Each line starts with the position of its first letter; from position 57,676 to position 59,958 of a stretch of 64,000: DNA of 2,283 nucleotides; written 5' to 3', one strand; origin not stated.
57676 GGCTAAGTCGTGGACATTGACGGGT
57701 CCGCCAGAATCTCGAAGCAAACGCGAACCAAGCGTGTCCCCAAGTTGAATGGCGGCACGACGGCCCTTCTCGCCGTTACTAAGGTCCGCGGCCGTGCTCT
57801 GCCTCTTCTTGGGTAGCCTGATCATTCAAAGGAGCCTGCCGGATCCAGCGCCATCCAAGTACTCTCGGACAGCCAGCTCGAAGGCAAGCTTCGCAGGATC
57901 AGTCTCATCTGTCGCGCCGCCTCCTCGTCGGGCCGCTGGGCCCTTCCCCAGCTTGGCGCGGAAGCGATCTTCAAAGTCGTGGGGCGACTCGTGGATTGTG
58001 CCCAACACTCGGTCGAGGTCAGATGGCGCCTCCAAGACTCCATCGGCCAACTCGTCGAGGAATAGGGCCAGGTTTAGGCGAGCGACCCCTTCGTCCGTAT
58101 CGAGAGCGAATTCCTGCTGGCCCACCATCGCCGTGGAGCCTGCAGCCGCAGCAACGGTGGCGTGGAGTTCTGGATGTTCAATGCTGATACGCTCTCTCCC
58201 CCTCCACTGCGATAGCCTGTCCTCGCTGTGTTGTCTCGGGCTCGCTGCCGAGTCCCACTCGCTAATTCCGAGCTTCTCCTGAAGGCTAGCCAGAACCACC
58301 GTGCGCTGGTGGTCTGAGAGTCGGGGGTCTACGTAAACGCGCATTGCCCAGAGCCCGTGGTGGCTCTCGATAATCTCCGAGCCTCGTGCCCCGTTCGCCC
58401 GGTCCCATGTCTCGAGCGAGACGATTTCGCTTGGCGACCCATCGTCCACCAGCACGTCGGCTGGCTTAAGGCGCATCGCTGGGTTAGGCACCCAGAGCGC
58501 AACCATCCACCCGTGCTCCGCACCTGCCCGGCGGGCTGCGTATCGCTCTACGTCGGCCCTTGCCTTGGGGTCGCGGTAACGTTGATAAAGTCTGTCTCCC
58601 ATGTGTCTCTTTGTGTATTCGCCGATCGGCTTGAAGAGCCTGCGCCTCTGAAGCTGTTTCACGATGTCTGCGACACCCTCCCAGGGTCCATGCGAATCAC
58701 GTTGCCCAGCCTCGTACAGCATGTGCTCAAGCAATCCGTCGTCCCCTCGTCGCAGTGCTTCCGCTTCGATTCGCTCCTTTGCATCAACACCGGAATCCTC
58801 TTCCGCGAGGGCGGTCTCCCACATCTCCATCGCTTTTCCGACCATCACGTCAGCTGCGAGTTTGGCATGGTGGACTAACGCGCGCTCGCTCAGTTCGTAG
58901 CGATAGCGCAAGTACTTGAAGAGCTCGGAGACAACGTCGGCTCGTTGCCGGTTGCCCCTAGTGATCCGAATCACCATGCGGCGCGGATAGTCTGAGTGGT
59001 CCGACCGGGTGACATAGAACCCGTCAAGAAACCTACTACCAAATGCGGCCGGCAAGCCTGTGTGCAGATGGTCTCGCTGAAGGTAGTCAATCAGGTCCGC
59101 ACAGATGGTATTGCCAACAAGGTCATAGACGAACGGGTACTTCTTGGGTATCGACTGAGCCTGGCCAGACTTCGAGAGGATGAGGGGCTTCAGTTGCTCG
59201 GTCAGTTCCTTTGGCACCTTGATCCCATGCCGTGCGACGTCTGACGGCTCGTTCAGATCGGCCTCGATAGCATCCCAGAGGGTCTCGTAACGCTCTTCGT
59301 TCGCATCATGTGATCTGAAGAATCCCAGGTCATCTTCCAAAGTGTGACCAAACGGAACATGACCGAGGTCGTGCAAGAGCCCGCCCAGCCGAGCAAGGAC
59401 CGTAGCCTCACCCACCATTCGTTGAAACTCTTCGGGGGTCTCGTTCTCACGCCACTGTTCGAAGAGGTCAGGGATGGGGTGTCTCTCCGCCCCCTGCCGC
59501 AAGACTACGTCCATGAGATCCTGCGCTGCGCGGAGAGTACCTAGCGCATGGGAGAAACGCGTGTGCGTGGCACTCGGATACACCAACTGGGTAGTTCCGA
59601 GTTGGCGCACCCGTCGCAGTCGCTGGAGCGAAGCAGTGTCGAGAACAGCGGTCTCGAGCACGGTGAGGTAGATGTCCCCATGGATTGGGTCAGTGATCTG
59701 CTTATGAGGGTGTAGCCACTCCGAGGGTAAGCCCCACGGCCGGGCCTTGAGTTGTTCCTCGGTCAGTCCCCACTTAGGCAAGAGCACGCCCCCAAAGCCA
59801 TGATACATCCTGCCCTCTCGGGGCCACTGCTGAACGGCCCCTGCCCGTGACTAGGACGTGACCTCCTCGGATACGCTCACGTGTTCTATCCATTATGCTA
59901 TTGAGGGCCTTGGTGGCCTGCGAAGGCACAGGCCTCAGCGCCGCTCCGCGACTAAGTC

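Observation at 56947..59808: SAMHD1-like HD dNTPase coupled to an ImmA/IrrE metallopeptidase: candidate uncharacterised two-gene defence module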

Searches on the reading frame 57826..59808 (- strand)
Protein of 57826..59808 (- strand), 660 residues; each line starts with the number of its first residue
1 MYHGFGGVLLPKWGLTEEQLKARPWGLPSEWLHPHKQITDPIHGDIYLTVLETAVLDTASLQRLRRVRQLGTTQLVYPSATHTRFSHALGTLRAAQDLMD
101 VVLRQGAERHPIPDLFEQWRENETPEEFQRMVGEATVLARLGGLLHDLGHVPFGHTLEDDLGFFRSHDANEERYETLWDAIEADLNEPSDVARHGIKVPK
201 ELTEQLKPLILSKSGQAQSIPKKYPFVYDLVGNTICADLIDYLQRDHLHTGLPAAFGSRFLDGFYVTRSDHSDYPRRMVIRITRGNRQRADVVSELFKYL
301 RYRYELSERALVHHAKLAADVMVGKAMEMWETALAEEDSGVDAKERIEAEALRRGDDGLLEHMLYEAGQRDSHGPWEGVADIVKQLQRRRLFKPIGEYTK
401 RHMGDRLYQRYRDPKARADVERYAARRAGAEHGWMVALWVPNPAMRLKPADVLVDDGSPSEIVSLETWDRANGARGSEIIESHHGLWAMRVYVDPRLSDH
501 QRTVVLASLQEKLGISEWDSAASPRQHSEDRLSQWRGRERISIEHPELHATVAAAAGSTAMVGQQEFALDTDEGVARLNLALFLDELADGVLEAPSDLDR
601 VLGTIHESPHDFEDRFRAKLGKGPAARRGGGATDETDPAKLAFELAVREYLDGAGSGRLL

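Call 3: search_protein_families(library=pfam, proteins=[window:57826-59808:-], max_evalue=0.01)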
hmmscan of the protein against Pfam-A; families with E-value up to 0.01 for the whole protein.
window:57826-59808:- (660 aa): 1 family
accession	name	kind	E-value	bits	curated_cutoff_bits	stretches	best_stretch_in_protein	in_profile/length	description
PF01966.28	HD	-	4.8e-06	27.3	22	1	128-167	15-55/116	HD domain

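Call 4: search_protein_families(library=padloc, proteins=[window:57826-59808:-], max_evalue=0.01)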
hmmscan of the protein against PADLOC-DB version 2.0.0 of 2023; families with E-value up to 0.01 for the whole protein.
window:57826-59808:- (660 aa): 1 family
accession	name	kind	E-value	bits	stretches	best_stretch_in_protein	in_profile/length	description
PDLC02374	dGTPase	-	2.2e-05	22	1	55-161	48-122/395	-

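Call 5: search_protein_families(library=ncbifam, proteins=[window:57826-59808:-], max_evalue=0.01)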
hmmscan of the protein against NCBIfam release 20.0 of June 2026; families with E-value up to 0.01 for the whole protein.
window:57826-59808:- (660 aa): 3 families
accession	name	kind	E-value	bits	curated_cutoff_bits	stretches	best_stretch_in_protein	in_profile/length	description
TIGR01353.1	dGTP_triPase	subfamily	1.4e-05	24.8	152.35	1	56-162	13-98/389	dGTP triphosphohydrolase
NF002205.0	PRK01096.1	equivalog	0.0012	17.9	439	1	80-186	58-150/444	deoxyguanosinetriphosphate triphosphohydrolase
NF003701.1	PRK05318.1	subfamily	0.0017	17.3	383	1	55-163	27-115/426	anti-phage deoxyguanosine triphosphatase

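Call 6: find_homologous_proteins(query=window:57826-59808:-, max_evalue=0.001)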
Query window:57826-59808:- (660 aa): 1155 proteins with E <= 0.001 among 8000 candidates; the best 120 are listed.
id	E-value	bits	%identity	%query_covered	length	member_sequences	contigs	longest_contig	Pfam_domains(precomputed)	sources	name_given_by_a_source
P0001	0.0e+0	1508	100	100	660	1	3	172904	PF01966.29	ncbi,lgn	-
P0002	0.0e+0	1087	75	99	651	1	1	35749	PF01966.29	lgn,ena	-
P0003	6.3e-277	939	64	99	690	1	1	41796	PF01966.29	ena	-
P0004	9.1e-256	869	59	99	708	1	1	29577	-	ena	-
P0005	1.5e-252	858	59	99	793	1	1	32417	PF01966.29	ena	-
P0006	3.2e-243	827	60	97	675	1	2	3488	PF01966.29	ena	-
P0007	4.6e-243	827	59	97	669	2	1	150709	PF19276.5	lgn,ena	-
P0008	1.6e-240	818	56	99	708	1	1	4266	-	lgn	-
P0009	1.9e-240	818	60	99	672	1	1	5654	-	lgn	-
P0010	3.8e-235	801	56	99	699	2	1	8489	PF01966.29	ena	-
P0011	4.1e-234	797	59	97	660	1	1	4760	PF01966.29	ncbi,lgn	-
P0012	1.4e-231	789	58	95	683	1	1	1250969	PF01966.29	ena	-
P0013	1.0e-226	773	56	97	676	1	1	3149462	PF01966.29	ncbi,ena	-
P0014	4.5e-225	767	68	77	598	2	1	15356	-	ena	-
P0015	1.4e-220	753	66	77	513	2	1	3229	PF01966.29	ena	-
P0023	4.2e-193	662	50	98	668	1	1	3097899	PF01966.29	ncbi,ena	-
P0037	1.2e-154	535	50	79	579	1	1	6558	PF19276.5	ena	-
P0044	1.0e-151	525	49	77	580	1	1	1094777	-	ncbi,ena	-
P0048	1.5e-150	521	49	77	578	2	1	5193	PF19276.5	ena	-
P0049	3.2e-150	520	49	77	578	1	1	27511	PF19276.5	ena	-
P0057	2.1e-147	511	48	84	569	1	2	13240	PF01966.29,PF19276.5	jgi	jgi:uncharacterized protein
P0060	2.6e-145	504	51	76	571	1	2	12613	PF19276.5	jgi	jgi:uncharacterized protein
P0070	5.3e-143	496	45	88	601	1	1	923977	PF01966.29,PF19276.5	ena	-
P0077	8.5e-142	492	47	77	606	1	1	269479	-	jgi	jgi:HD superfamily phosphohydrolase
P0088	1.1e-136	475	46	79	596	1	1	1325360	PF01966.29,PF19276.5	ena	-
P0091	3.3e-136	474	45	77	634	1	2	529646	PF01966.29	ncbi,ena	-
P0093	3.4e-136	474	47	74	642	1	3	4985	PF19276.5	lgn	-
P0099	6.1e-135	470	47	77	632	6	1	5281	PF19276.5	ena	-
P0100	6.2e-135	470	45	77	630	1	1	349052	PF19276.5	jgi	jgi:HD superfamily phosphohydrolase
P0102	8.1e-135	469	46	77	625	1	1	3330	PF19276.5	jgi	jgi:HD superfamily phosphohydrolase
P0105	1.5e-134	468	42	80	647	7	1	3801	PF19276.5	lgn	-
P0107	4.8e-134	467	42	80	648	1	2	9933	PF19276.5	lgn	-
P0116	1.2e-133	465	45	82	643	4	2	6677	PF19276.5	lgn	-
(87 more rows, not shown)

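Call 7: search_solved_structures(query=window:57826-59808:-, max_evalue=1, show_alignments=2)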
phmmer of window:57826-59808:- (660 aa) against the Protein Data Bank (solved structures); distinct sequences matched with E-value up to 1: 34.
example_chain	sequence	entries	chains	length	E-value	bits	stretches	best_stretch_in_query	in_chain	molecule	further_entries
9mr6_A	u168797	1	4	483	2.9e-19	72.4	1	35-398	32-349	HD domain-containing protein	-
6brg_A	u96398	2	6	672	1.4e-16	63.5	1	36-420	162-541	Deoxynucleoside triphosphate triphosphohydrolase SAMHD1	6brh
5ao3_A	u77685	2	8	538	1.5e-16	63.4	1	33-398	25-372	DEOXYNUCLEOSIDE TRIPHOSPHATE TRIPHOSPHOHYDROLASE SAMHD1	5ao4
5ao1_A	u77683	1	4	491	6.2e-16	61.4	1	36-398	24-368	DEOXYNUCLEOSIDE TRIPHOSPHATE TRIPHOSPHOHYDROLASE SAMHD1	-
4q7h_A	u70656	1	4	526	6.5e-16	61.3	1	35-398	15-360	Deoxynucleoside triphosphate triphosphohydrolase SAMHD1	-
6txc_A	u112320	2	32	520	7.3e-16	61.2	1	36-398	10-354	Deoxynucleoside triphosphate triphosphohydrolase SAMHD1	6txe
4mz7_A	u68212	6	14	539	7.4e-16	61.1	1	35-398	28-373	Deoxynucleoside triphosphate triphosphohydrolase SAMHD1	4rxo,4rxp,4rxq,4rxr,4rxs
8gb1_A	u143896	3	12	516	7.7e-16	61.1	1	36-398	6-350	Deoxynucleoside triphosphate triphosphohydrolase SAMHD1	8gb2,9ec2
4bzc_A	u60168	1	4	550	8.9e-16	60.9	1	36-398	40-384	DEOXYNUCLEOSIDE TRIPHOSPHATE TRIPHOSPHOHYDROLASE SAMHD1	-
5ao0_A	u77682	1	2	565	9.8e-16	60.7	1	35-398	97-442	DEOXYNUCLEOSIDE TRIPHOSPHATE TRIPHOSPHOHYDROLASE SAMHD1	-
6u6z_A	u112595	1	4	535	9.9e-16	60.7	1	36-398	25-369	Deoxynucleoside triphosphate triphosphohydrolase SAMHD1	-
2hek_A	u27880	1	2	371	1.1e-15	60.6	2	36-96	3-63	Hypothetical protein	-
7ujn_A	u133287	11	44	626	1.3e-15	60.3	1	35-398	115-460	Deoxynucleoside triphosphate triphosphohydrolase SAMHD1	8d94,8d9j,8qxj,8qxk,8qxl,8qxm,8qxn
6tx0_A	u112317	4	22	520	3.4e-15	58.9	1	36-398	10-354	Deoxynucleoside triphosphate triphosphohydrolase SAMHD1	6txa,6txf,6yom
5ao2_A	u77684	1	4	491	4.1e-15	58.7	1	36-398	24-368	DEOXYNUCLEOSIDE TRIPHOSPHATE TRIPHOSPHOHYDROLASE SAMHD1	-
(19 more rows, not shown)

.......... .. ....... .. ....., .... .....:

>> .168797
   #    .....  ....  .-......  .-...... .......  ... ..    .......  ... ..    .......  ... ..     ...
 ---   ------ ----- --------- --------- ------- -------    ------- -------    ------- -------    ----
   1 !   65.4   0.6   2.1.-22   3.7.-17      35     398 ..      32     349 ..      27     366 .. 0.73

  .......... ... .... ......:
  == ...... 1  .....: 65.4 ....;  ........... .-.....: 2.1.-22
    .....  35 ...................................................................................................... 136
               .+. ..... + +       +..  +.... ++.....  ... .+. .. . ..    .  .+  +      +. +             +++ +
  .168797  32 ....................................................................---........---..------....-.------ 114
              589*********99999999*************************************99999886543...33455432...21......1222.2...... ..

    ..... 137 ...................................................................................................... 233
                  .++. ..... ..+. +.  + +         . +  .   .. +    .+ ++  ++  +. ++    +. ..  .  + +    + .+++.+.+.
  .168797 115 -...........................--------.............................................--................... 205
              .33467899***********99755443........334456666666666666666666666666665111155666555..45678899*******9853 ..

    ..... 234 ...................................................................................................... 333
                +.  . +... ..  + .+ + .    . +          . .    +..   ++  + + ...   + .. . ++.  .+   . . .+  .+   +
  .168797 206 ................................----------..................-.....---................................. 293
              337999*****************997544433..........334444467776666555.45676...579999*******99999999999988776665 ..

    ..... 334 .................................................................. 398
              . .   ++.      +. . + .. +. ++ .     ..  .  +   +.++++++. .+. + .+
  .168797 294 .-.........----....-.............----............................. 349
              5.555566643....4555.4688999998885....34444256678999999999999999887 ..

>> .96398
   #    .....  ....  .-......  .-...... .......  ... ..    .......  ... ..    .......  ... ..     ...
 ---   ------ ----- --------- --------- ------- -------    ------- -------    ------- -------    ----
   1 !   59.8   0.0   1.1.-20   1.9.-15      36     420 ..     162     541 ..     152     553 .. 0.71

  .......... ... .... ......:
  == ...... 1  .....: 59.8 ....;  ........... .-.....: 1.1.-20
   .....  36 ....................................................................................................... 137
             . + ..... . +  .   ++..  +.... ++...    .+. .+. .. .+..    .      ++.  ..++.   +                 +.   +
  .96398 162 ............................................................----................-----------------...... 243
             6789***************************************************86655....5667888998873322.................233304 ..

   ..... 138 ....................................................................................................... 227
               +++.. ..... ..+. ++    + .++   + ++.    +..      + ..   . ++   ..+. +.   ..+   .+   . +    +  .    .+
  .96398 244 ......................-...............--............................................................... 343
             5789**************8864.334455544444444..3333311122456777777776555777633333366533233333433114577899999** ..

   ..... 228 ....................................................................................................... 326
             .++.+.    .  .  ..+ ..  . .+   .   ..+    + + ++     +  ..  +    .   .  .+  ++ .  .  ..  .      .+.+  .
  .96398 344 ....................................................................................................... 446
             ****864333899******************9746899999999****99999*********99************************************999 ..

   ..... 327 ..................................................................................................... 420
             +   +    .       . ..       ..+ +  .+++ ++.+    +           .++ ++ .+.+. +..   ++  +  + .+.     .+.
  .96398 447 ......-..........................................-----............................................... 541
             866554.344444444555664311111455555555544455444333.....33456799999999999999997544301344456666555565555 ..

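Call 9: find_encoding_contigs(protein=P0001, flank=10000, max_places=3)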
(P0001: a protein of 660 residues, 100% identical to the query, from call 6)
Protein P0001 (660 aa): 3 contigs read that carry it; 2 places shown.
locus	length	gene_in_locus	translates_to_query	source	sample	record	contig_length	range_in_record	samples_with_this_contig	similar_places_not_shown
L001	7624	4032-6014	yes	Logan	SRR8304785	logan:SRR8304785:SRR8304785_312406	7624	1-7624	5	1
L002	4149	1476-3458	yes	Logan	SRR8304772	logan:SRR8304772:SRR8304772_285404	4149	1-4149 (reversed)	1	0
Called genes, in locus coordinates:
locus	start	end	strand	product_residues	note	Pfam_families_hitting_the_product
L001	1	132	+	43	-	?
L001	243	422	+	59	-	-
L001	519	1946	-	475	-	-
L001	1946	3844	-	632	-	PF13289:SIR2_2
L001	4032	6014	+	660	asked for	PF01966:HD (faint)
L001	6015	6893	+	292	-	PF06114:Peptidase_M78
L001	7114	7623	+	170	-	?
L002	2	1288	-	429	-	?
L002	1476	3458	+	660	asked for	PF01966:HD (faint)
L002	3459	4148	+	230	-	?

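Call 10: find_encoding_contigs(protein=P0002, flank=10000, max_places=3)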
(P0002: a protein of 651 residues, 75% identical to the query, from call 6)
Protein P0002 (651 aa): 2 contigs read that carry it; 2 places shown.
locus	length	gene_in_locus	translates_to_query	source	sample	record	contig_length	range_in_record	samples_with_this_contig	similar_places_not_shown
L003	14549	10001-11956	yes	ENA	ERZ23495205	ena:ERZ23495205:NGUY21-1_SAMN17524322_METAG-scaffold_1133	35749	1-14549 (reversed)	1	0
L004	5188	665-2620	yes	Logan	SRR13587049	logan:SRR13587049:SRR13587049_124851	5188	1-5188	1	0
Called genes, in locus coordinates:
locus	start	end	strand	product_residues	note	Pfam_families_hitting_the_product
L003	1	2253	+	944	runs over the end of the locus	PF01555:N6_N4_Mtase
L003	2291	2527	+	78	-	-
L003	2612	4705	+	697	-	PF00580:UvrD-helicase, PF13245:AAA_19, PF13361:UvrD_C, PF13538:UvrD_C_2 (faint)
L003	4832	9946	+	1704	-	PF00270:DEAD, PF04851:ResIII (faint), PF00271:Helicase_C, PF00580:UvrD-helicase, PF13245:AAA_19, PF00580:UvrD-helicase, PF13361:UvrD_C, PF13538:UvrD_C_2 (weak)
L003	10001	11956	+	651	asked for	PF01966:HD (faint)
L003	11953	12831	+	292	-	PF06114:Peptidase_M78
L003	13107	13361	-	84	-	-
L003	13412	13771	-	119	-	-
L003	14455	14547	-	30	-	?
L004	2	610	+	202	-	?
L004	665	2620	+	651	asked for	PF01966:HD (faint)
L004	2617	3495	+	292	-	PF06114:Peptidase_M78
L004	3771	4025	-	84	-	-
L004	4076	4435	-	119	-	-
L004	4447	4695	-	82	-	-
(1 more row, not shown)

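Call 11: find_encoding_contigs(protein=P0013, flank=10000, max_places=3)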
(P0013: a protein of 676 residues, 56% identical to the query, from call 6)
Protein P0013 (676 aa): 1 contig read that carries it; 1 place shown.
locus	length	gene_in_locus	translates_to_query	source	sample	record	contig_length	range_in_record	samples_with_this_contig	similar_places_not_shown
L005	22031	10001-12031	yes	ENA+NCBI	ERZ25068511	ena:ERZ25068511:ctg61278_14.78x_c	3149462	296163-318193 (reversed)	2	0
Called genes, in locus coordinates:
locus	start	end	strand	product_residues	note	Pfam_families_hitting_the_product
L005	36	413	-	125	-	PF00376:MerR, PF13411:MerR_1, PF13591:MerR_2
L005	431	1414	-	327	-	PF00226:DnaJ, PF01556:DnaJ_C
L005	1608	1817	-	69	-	-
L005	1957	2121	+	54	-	-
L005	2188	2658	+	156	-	PF00582:Usp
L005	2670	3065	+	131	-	PF02254:TrkA_N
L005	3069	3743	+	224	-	PF02254:TrkA_N, PF13241:NAD_binding_7 (weak), PF02080:TrkA_C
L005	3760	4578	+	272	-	PF00800:PDT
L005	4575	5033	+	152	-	PF11376:DUF3179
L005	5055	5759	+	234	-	PF11376:DUF3179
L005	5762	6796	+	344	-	PF00005:ABC_tran, PF13304:AAA_21 (faint), PF13732:DrrA1-3_C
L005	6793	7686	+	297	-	PF01061:ABC2_membrane, PF12698:ABC2_membrane_3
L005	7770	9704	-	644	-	PF05787:PhoX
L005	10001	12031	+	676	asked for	PF01966:HD (weak)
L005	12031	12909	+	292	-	PF06114:Peptidase_M78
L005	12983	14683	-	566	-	PF07969:Amidohydro_3, PF01979:Amidohydro_1 (faint), PF07969:Amidohydro_3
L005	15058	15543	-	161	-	PF13274:SocA_Panacea (weak)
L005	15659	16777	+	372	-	PF04909:Amidohydro_2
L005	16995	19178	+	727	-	PF13166:AAA_13 (faint), PF13304:AAA_21 (faint), PF13476:AAA_23, PF02463:SMC_N (weak)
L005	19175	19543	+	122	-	-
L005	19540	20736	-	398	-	PF01546:Peptidase_M20, PF07687:M20_dimer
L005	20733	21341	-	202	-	PF03692:CxxCxxCC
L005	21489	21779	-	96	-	-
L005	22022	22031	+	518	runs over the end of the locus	PF00682:HMGL-like, PF22617:HCS_D2, PF08502:LeuA_dimer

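Call 14: find_related_loci(query=A1, collection=genome_contigs, flank=8000)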
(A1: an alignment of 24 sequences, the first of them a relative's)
Query A1 (660 aa) in genome_contigs; peptide patterns used: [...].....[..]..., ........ (x = any residue, [..] = any of these).
600 stretches matched a pattern (row limit reached: there are more); 590 encode a relative of the query (tblastn E <= 1e-3); the best 80 are kept; 80 distinct loci.
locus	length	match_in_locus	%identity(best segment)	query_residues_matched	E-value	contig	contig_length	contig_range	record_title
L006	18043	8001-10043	56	1-650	0e+0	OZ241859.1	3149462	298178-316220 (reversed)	MAG: Tepidiformaceae bacterium isolate 61b899a4-e100-41bc-a9d1-12f25bf3ef07 genome assembly, chromosome: 1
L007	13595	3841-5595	40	10-527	5e-121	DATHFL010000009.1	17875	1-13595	MAG TPA_asm: Solirubrobacterales bacterium isolate SMAG_U12446 k141_248249, whole genome shotgun sequence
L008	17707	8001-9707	42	7-524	4e-121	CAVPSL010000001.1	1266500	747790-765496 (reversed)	MAG: uncultured Actinomycetes bacterium isolate MFD00031.bin.2.3 genome assembly, contig: contig_2882, whole genome shot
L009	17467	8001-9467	45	7-519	1e-134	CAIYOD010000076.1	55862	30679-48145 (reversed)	MAG: uncultured Thermoleophilia bacterium isolate Loclat_bin-16816 genome assembly, contig: bin-16816:076/188, whole gen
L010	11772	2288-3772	43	10-524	2e-112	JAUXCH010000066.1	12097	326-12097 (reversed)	MAG: Planctomycetia bacterium isolate CSMAG_2820 CSMAG_2820_k117_5568897_length_12097_cov_109.0000, whole genome shotgun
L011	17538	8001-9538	52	10-521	6e-122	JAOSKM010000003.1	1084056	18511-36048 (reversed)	MAG: Planctomycetota bacterium isolate FR_29 FR-Planctomycetota-1_s3, whole genome shotgun sequence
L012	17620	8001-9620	44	8-519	5e-147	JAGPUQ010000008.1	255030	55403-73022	MAG: Porticoccaceae bacterium isolate 640_Coassembly_bin.1 k141_130474, whole genome shotgun sequence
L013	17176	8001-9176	34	44-499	7e-52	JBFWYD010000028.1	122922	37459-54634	MAG: Planctomycetota bacterium isolate CA_2019_TPBS_156 NODE_1329_length_122922_cov_10.972426_TPBS, whole genome shotgun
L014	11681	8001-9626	28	36-499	1e-42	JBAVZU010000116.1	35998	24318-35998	MAG: Candidatus Sulfotelmatobacter sp. isolate MFD04613_ilm_asm_bin21 k127_91904, whole genome shotgun sequence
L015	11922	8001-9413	29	41-458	3e-42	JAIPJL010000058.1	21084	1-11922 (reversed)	MAG: bacterium isolate Tobar14m-G34 Tobar14m-C1575, whole genome shotgun sequence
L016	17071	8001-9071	25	37-454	4e-27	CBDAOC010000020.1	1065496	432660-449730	MAG: Nitrososphaerales archaeon isolate e30e03c6-d171-4630-a17b-0e0776d16b44 genome assembly, contig: contig_20, whole g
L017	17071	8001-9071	27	27-450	5e-27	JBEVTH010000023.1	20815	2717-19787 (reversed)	MAG: Candidatus Nitrososphaera maunauluensis isolate MAG-C2-3 NODE_1098_length_20815_cov_8.083622, whole genome shotgun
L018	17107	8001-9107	25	17-450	2e-26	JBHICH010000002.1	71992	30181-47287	MAG: Nitrososphaerales archaeon isolate bea2_sp3_bin.8 NODE_3_length_71992_cov_11.256794, whole genome shotgun sequence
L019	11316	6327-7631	26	37-541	3e-26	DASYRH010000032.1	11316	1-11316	MAG TPA_asm: Nitrososphaera sp. isolate SMAG_U4506 k141_1718618, whole genome shotgun sequence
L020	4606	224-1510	26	11-519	4e-26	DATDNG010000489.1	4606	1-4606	MAG TPA_asm: Nitrososphaeraceae archaeon isolate SMAG_U431 k141_919870, whole genome shotgun sequence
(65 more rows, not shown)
